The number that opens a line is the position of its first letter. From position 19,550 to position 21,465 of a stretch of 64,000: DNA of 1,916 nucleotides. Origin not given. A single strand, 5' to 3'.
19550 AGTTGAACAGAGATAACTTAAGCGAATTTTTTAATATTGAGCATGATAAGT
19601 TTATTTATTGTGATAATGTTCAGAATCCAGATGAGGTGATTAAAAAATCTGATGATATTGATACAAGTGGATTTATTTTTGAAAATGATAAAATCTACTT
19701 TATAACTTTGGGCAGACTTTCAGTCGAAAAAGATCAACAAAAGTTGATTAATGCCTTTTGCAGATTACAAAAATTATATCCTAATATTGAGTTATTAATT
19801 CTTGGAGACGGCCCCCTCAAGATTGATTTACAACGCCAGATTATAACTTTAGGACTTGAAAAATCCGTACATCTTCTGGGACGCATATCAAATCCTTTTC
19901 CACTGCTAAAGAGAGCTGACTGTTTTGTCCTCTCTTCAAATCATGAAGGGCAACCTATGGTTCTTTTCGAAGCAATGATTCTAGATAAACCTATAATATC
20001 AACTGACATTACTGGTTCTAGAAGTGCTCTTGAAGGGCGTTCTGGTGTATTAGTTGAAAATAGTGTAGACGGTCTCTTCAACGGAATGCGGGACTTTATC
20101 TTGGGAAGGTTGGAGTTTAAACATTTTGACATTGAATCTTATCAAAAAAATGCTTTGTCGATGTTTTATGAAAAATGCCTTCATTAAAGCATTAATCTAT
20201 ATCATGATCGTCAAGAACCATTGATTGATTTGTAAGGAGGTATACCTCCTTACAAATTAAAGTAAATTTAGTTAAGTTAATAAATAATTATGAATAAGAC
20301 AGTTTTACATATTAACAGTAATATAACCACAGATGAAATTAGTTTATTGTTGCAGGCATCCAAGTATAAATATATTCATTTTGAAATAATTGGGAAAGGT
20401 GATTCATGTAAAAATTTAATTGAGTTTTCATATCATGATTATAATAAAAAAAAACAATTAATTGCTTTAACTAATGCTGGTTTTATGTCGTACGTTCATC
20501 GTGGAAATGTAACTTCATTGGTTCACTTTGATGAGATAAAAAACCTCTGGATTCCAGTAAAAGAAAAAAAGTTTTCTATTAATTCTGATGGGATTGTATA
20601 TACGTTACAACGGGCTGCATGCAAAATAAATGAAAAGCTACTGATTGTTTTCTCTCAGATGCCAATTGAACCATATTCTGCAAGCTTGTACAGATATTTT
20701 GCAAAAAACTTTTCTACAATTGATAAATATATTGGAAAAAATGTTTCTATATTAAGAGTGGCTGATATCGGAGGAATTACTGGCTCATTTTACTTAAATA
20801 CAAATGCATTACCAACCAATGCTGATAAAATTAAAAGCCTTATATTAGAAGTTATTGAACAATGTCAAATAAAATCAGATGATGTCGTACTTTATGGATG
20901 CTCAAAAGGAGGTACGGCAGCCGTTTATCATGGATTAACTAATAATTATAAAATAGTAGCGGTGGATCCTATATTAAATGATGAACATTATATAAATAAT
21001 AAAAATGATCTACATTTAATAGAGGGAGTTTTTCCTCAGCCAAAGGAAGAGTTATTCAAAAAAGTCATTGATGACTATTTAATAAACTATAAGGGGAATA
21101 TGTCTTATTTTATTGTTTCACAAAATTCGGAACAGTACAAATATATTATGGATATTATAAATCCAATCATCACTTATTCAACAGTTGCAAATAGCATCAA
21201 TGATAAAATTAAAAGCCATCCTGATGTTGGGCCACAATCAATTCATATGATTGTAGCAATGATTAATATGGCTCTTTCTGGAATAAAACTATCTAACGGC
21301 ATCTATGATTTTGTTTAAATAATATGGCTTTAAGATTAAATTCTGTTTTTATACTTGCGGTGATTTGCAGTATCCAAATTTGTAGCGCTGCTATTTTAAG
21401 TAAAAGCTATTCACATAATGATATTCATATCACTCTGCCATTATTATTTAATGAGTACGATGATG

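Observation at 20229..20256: Perfect 28-bp palindrome inside the region 2 operon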

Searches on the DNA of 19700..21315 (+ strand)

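Call 5: search_dna_similar(query=window:19700-20800:+, collection=ecoli_genomes, mode=near, max_rows=30, rows=spread)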
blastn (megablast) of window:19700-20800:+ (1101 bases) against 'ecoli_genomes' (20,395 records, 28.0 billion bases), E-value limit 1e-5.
Records with a match: 140; places in all: 140; records where one place covers at least 80% of the query: 140.
Genomes with a match: 140 of 5426; with a place that covers at least 80% of the query: 140. Places per genome that has any: lowest 1, median 1, highest 1. On chromosomes: 140 places; on plasmids: 0.
Best place of each record, by identity: >=99% 126; 95-99% 14.
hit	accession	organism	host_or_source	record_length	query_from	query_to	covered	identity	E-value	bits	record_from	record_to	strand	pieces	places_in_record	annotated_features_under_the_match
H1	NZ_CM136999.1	Escherichia coli strain HSP425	Homo sapiens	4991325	1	1101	100%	99.9%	0e+0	2028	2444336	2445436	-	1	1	CDP-glycerol glycerophosphotransferase family protein | XcbB/CpsF family capsular polysaccharide biosynthesis protein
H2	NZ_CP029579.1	Escherichia coli strain DA33137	Homo sapiens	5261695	1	1101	100%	99.8%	0e+0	2023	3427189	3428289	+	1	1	XcbB/CpsF family capsular polysaccharide biosynthesis protein | CDP-glycerol glycerophosphotransferase family protein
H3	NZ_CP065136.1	Escherichia coli strain EE72d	Bos taurus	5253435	1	1101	100%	99.8%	0e+0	2023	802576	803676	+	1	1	XcbB/CpsF family capsular polysaccharide biosynthesis protein | CDP-glycerol glycerophosphotransferase family protein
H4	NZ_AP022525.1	Escherichia coli strain THO-003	Homo sapiens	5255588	1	1101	100%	99.8%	0e+0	2023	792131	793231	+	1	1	XcbB/CpsF family capsular polysaccharide biosynthesis protein | CDP-glycerol glycerophosphotransferase family protein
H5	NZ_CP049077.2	Escherichia coli strain p11A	Homo sapiens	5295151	1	1101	100%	99.8%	0e+0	2023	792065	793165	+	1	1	XcbB/CpsF family capsular polysaccharide biosynthesis protein | CDP-glycerol glycerophosphotransferase family protein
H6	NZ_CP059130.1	Escherichia coli strain Ec55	Homo sapiens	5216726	1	1101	100%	99.8%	0e+0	2023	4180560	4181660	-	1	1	XcbB/CpsF family capsular polysaccharide biosynthesis protein | CDP-glycerol glycerophosphotransferase family protein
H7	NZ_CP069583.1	Escherichia coli strain FDAARGOS_1265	Homo sapiens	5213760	1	1101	100%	99.8%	0e+0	2023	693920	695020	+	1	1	XcbB/CpsF family capsular polysaccharide biosynthesis protein | CDP-glycerol glycerophosphotransferase family protein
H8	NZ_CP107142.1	Escherichia coli strain S3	human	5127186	1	1101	100%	99.8%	0e+0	2023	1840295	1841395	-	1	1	XcbB/CpsF family capsular polysaccharide biosynthesis protein | CDP-glycerol glycerophosphotransferase family protein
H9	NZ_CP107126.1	Escherichia coli strain S8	human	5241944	1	1101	100%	99.8%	0e+0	2023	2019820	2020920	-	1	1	XcbB/CpsF family capsular polysaccharide biosynthesis protein | CDP-glycerol glycerophosphotransferase family protein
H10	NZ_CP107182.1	Escherichia coli strain R4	human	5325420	1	1101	100%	99.8%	0e+0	2023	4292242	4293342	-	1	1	XcbB/CpsF family capsular polysaccharide biosynthesis protein | CDP-glycerol glycerophosphotransferase family protein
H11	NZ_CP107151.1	Escherichia coli strain R13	human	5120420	1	1101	100%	99.8%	0e+0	2023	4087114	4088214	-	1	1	XcbB/CpsF family capsular polysaccharide biosynthesis protein | CDP-glycerol glycerophosphotransferase family protein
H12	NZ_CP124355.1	Escherichia coli strain AVS0171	environmental-WWTP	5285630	1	1101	100%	99.8%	0e+0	2023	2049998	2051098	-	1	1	XcbB/CpsF family capsular polysaccharide biosynthesis protein | CDP-glycerol glycerophosphotransferase family protein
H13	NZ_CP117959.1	Escherichia coli strain B-2207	Homo sapiens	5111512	1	1101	100%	99.8%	0e+0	2023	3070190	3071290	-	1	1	XcbB/CpsF family capsular polysaccharide biosynthesis protein | glycosyltransferase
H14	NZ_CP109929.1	Escherichia coli O6:K2:H1 strain C 691-04A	Homo sapiens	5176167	1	1101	100%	99.8%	0e+0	2023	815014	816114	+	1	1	XcbB/CpsF family capsular polysaccharide biosynthesis protein | CDP-glycerol glycerophosphotransferase family protein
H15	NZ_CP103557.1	Escherichia coli O25b:H4-ST131 strain 4993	Homo sapiens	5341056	1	1101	100%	99.8%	0e+0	2023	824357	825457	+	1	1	XcbB/CpsF family capsular polysaccharide biosynthesis protein | CDP-glycerol glycerophosphotransferase family protein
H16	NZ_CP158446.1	Escherichia coli strain CFT073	Homo sapiens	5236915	1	1101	100%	99.8%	0e+0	2023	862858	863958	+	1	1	XcbB/CpsF family capsular polysaccharide biosynthesis protein | CDP-glycerol glycerophosphotransferase family protein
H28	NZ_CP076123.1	Escherichia coli strain F11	Homo sapiens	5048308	1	1101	100%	98.4%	0e+0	1934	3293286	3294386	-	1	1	XcbB/CpsF family capsular polysaccharide biosynthesis protein | CDP-glycerol glycerophosphotransferase family protein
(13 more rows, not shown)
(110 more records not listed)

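Call 7: get_annotated_region(hit=H16, flank=9000)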
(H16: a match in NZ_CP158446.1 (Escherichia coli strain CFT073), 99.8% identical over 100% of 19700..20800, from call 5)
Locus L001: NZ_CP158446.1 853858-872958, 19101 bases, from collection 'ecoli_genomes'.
description: Escherichia coli strain CFT073 chromosome, complete genome
organism: Escherichia coli strain CFT073 (NCBI taxid 562)
replicon: chromosome; assembly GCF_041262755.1
host: Homo sapiens; source: urine; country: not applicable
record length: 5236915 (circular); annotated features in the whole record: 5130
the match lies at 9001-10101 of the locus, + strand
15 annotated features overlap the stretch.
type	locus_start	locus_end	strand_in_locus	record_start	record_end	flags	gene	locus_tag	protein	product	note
CDS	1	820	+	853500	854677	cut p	gspL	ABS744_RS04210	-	type II secretion system protein GspL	frameshifted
CDS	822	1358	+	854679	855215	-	yghD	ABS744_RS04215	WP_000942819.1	GspM family type II secretion system protein YghD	-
CDS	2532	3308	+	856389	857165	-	-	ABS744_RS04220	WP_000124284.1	ABC transporter permease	-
CDS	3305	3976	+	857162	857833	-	-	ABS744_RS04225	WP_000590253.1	ABC transporter ATP-binding protein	-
CDS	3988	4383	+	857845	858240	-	-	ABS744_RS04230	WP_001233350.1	pantoate--beta-alanine ligase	-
CDS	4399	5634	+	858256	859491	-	-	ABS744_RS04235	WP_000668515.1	lipopolysaccharide assembly protein LapB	-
CDS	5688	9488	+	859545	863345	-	-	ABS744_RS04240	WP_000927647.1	CDP-glycerol glycerophosphotransferase family protein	-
CDS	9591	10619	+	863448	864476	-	-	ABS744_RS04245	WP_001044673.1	XcbB/CpsF family capsular polysaccharide biosynthesis protein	-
CDS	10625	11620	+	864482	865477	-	-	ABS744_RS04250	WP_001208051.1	hypothetical protein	-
CDS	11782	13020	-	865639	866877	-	-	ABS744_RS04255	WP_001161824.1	capsule biosynthesis protein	-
CDS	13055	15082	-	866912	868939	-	-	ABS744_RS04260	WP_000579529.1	capsular polysaccharide biosynthesis protein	-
CDS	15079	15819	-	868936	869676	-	kdsB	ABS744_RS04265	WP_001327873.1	3-deoxy-manno-octulosonate cytidylyltransferase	-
CDS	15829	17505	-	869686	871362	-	-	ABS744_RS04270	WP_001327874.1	polysaccharide biosynthesis/export family protein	-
CDS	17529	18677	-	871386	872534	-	-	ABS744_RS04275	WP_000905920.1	capsule polysaccharide export inner-membrane protein KpsE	-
CDS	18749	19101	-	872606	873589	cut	-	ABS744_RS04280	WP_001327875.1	SIS domain-containing protein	-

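Call 11: search_dna_similar(query=window:20188-20289:+, collection=ecoli_genomes, mode=distant, max_evalue=10, max_rows=40, rows=spread)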
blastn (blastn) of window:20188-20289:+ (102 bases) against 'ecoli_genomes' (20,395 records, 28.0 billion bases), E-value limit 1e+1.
Records with a match: 140; places in all: 280; records where one place covers at least 80% of the query: 140.
Genomes with a match: 140 of 5426; with a place that covers at least 80% of the query: 140. Places per genome that has any: lowest 2, median 2, highest 2. On chromosomes: 280 places; on plasmids: 0.
Best place of each record, by identity: >=99% 127; 95-99% 13.
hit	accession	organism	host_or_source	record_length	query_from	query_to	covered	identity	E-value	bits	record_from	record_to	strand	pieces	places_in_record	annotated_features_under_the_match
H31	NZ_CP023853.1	Escherichia coli strain 2/0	Homo sapiens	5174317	1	102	100%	100.0%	3e-44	185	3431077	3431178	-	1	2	none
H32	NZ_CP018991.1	Escherichia coli strain Ecol_AZ146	Homo sapiens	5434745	1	102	100%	100.0%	3e-44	185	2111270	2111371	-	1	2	none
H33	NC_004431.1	Escherichia coli CFT073 strain CFT073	-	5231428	1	102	100%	100.0%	3e-44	185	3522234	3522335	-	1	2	none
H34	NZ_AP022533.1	Escherichia coli strain THO-006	Homo sapiens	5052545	1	102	100%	100.0%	3e-44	185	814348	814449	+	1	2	none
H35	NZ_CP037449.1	Escherichia coli strain ATCC 25922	missing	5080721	1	102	100%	100.0%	3e-44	185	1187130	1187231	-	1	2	none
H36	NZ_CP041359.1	Escherichia coli strain U1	missing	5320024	1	102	100%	100.0%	3e-44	185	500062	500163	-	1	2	none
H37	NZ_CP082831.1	Escherichia coli strain SCAID WND1-2021 (1/128)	Homo sapiens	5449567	1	102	100%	100.0%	3e-44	185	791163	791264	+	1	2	none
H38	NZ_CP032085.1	Escherichia coli strain ATCC 25922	Homo sapiens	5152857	1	102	100%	100.0%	3e-44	185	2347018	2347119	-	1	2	none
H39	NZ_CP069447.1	Escherichia coli strain FDAARGOS_1255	Homo sapiens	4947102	1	102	100%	100.0%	3e-44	185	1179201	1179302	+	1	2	none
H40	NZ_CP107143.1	Escherichia coli strain S2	human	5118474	1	102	100%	100.0%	3e-44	185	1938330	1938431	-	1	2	none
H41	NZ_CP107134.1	Escherichia coli strain S6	human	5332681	1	102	100%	100.0%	3e-44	185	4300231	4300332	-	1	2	none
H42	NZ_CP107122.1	Escherichia coli strain S9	human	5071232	1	102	100%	100.0%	3e-44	185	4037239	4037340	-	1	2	none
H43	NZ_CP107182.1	Escherichia coli strain R4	human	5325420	1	102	100%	100.0%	3e-44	185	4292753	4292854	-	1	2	none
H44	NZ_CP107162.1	Escherichia coli strain R10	human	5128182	1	102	100%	100.0%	3e-44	185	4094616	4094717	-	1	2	none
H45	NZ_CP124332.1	Escherichia coli strain AVS0753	wastewater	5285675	1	102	100%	100.0%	3e-44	185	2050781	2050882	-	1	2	none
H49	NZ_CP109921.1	Escherichia coli O2:K2:H1 strain C 237-04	Homo sapiens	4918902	1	102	100%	100.0%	3e-44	185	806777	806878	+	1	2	none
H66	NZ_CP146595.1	Escherichia coli strain A1.S1.18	Homo sapiens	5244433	1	102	100%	99.0%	1e-42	180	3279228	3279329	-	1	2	none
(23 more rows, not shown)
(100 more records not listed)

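Call 12: get_annotated_region(hit=H28, flank=9000)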
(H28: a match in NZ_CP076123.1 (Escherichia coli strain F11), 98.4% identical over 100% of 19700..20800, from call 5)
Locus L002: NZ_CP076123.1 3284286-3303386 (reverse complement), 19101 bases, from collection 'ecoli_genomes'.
description: Escherichia coli strain F11 chromosome, complete genome
organism: Escherichia coli strain F11 (NCBI taxid 562)
replicon: chromosome; assembly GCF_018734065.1
host: Homo sapiens; source: urine; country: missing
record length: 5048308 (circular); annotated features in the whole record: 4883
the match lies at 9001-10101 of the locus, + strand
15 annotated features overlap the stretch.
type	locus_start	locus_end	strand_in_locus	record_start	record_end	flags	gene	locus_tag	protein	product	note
CDS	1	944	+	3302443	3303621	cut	gspL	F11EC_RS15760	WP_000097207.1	type II secretion system protein GspL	-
CDS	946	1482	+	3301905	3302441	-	yghD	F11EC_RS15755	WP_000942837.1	GspM family type II secretion system protein YghD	-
CDS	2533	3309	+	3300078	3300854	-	-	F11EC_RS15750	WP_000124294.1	ABC transporter permease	-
CDS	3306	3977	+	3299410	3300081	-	-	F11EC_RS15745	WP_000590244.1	ABC transporter ATP-binding protein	-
CDS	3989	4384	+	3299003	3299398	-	-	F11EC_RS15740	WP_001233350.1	pantoate--beta-alanine ligase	-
CDS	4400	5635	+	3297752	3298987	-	-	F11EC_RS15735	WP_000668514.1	tetratricopeptide repeat protein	-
CDS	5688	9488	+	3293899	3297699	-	-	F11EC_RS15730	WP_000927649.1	CDP-glycerol glycerophosphotransferase family protein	-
CDS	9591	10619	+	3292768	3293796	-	-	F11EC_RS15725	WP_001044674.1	XcbB/CpsF family capsular polysaccharide biosynthesis protein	-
CDS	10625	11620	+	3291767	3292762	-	-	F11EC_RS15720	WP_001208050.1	hypothetical protein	-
CDS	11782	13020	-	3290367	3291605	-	-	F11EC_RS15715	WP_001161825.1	capsule biosynthesis protein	-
CDS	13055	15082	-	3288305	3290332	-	-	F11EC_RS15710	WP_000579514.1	capsular polysaccharide biosynthesis protein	-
CDS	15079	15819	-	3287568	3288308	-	kdsB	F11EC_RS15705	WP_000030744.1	3-deoxy-manno-octulosonate cytidylyltransferase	-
CDS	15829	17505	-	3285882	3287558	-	-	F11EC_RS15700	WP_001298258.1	polysaccharide biosynthesis/export family protein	-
CDS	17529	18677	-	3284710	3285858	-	-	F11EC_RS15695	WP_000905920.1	capsule polysaccharide export inner-membrane protein KpsE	-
CDS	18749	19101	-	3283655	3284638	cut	-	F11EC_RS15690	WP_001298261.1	KpsF/GutQ family sugar-phosphate isomerase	-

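Call 47: search_dna_similar(query=window:20225-20260:+, collection=ecoli_genomes, mode=distant, max_evalue=10, max_rows=12, rows=spread)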
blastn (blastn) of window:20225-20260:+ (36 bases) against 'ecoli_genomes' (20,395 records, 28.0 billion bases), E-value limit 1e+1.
Records with a match: 140; places in all: 280; records where one place covers at least 80% of the query: 140.
Genomes with a match: 140 of 5426; with a place that covers at least 80% of the query: 140. Places per genome that has any: lowest 2, median 2, highest 2. On chromosomes: 280 places; on plasmids: 0.
Best place of each record, by identity: >=99% 140.
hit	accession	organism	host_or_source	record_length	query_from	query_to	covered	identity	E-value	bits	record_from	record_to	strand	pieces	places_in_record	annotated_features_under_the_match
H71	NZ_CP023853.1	Escherichia coli strain 2/0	Homo sapiens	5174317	1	36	100%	100.0%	2e-9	66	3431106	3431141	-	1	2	none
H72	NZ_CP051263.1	Escherichia coli CFT073 strain CFT073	missing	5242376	1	36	100%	100.0%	2e-9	66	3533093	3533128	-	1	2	none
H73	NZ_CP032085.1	Escherichia coli strain ATCC 25922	Homo sapiens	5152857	1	36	100%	100.0%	2e-9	66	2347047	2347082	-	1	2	none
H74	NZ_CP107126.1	Escherichia coli strain S8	human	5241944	1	36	100%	100.0%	2e-9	66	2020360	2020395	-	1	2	none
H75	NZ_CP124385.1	Escherichia coli strain AVS0153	environmental: river near WWTP effluent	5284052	1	36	100%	100.0%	2e-9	66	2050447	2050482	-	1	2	none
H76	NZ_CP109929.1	Escherichia coli O6:K2:H1 strain C 691-04A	Homo sapiens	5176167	1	36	100%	100.0%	2e-9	66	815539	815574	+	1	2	none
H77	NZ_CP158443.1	Escherichia coli strain ATCC 25922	Homo sapiens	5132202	1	36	100%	100.0%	2e-9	66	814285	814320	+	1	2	none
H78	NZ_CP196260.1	Escherichia coli strain AH21B066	Homo sapiens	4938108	1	36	100%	100.0%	2e-9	66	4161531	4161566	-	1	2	none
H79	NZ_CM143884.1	Escherichia coli strain E18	Homo sapiens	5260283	1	36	100%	100.0%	2e-9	66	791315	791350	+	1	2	none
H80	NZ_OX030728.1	Escherichia coli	Homo sapiens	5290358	1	36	100%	100.0%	2e-9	66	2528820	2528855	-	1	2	none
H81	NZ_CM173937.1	Escherichia coli strain E70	Homo sapiens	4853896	1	36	100%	100.0%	2e-9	66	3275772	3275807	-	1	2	none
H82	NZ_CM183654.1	Escherichia coli strain GmM077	Homo sapiens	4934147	1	34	94%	100.0%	3e-8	63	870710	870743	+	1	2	none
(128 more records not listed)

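Call 48: get_annotated_region(hit=H66, flank=200)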
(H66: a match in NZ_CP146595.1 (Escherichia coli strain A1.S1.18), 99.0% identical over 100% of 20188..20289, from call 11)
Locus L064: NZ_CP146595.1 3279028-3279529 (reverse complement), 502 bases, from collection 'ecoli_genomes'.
description: Escherichia coli strain A1.S1.18 chromosome, complete genome
organism: Escherichia coli strain A1.S1.18 (NCBI taxid 562)
replicon: chromosome; assembly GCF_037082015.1
host: Homo sapiens; source: urine; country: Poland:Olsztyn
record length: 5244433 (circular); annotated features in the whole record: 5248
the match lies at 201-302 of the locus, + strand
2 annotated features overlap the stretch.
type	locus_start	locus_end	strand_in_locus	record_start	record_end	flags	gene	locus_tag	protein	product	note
CDS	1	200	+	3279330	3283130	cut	-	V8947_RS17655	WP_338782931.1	CDP-glycerol glycerophosphotransferase family protein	-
CDS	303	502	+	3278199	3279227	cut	-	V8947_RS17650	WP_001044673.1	XcbB/CpsF family capsular polysaccharide biosynthesis protein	-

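Call 56: search_rna_families(sources=[L003, L005, L006, L007], threshold=gathering)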
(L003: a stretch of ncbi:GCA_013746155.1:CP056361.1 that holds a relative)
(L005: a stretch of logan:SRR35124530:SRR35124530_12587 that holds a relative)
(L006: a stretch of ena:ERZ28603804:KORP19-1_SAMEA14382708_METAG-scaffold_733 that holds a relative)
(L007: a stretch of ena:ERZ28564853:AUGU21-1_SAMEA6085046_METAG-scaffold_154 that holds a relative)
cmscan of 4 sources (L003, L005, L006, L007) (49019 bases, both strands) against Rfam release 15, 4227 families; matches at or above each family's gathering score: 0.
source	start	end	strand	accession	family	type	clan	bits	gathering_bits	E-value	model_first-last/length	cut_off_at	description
